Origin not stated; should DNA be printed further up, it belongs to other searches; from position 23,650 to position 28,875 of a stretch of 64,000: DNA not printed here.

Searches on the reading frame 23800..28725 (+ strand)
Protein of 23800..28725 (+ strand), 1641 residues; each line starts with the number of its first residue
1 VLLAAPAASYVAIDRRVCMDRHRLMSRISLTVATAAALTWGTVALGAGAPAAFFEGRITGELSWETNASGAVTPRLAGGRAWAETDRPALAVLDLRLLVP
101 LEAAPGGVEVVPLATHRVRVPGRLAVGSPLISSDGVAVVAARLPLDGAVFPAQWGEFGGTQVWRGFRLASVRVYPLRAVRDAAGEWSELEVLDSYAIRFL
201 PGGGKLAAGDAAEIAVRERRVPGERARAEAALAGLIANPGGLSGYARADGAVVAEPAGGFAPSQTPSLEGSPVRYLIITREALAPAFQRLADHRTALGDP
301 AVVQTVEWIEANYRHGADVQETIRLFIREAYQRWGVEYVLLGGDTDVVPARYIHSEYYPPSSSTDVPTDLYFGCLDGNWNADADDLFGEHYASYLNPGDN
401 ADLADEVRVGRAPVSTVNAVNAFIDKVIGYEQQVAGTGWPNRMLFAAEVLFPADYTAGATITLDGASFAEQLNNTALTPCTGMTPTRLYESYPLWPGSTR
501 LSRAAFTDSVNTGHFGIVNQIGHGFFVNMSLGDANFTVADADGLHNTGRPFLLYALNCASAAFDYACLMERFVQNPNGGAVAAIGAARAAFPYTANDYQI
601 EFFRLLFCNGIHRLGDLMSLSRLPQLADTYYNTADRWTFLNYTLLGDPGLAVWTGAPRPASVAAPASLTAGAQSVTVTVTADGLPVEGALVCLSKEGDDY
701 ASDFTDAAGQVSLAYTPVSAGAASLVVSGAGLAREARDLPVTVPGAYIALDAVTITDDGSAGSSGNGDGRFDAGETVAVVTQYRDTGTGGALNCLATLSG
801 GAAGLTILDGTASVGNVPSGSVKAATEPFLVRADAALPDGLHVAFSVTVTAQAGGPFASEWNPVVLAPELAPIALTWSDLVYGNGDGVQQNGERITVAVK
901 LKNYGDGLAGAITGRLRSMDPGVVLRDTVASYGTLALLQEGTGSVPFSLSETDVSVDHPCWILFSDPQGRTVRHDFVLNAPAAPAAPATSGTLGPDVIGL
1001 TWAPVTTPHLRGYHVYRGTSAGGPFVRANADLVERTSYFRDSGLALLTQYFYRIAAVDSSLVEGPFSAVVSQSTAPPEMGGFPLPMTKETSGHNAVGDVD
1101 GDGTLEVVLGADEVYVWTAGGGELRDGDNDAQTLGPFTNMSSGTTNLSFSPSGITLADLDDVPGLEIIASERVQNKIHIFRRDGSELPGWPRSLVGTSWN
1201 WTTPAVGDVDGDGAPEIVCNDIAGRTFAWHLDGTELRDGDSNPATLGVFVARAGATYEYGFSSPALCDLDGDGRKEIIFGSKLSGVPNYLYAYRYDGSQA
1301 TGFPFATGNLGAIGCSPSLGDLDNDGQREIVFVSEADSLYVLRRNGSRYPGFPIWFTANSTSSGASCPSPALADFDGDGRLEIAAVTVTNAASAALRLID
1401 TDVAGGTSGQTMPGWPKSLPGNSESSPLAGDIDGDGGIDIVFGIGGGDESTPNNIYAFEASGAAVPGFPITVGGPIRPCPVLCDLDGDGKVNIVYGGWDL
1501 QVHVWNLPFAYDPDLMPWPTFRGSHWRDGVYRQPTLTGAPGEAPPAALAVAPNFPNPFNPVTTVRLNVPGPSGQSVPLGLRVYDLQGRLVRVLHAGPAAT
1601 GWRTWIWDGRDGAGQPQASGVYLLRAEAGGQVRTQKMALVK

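Call 21: search_protein_families(library=pfam, proteins=[window:23800-28725:+], max_evalue=0.001)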
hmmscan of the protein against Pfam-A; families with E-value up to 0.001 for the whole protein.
window:23800-28725:+ (1641 aa): 5 families
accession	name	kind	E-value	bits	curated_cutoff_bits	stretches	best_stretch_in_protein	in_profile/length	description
PF01364.23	Peptidase_C25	-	9.6e-60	203.2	23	1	275-651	1-373/374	Peptidase family C25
PF13517.12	FG-GAP_3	-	2.5e-28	98.9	26.9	4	1321-1384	1-60/61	FG-GAP-like repeat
PF01839.29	FG-GAP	-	2.5e-10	40.5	22.1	0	1201-1219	2-20/37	FG-GAP repeat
PF13860.13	FlgD_ig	-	7.5e-08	32.7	27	1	1578-1628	25-75/79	FlgD Ig-like domain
PF03785.20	Peptidase_C25_C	-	5.9e-06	26.5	25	1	659-726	3-65/79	Peptidase family C25, C terminal ig-like domain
